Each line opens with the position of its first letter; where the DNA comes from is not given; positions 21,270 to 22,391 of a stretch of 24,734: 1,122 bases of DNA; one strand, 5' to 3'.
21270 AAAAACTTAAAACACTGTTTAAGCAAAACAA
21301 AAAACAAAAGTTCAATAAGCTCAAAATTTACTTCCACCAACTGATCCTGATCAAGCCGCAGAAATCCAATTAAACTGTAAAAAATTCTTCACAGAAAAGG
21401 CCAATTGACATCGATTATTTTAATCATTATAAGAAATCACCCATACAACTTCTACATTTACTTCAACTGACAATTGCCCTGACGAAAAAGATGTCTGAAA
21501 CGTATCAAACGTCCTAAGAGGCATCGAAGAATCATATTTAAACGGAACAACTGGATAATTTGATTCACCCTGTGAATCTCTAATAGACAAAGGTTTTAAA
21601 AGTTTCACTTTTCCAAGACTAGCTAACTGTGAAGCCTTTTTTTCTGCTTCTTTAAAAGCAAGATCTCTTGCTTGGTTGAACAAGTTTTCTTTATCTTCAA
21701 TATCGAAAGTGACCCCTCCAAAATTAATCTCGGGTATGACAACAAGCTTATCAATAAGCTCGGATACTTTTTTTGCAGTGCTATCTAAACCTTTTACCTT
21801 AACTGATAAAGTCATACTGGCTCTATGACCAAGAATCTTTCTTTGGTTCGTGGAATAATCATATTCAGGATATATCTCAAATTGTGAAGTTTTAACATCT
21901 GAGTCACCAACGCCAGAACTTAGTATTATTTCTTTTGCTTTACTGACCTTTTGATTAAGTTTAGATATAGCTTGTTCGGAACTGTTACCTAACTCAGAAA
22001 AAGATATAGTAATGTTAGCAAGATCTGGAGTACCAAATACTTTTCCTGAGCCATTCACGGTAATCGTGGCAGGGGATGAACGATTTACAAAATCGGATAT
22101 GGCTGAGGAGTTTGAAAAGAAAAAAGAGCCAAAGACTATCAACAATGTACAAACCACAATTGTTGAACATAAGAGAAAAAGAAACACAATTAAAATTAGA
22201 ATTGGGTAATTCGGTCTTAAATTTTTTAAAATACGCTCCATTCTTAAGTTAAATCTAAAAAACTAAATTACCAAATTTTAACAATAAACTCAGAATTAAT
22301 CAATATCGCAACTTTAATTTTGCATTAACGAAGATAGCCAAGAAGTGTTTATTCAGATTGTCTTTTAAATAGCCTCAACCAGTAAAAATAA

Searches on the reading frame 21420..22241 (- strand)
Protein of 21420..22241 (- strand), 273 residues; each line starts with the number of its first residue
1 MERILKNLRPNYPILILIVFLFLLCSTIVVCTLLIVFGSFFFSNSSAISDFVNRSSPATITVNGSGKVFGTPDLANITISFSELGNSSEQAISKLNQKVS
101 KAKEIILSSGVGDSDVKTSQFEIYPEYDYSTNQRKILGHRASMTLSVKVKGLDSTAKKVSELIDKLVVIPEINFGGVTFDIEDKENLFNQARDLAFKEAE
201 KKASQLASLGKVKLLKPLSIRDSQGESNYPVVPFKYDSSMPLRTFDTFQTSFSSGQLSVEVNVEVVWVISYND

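Call 26: search_protein_families(library=pfam, proteins=[window:21420-22241:-], max_evalue=0.001)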
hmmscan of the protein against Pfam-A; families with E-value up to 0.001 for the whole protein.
window:21420-22241:- (273 aa): 1 family
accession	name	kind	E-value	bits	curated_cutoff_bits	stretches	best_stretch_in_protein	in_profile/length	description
PF04402.19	SIMPL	-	2.1e-38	133.1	25.2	1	60-267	1-205/205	Protein of unknown function (DUF541)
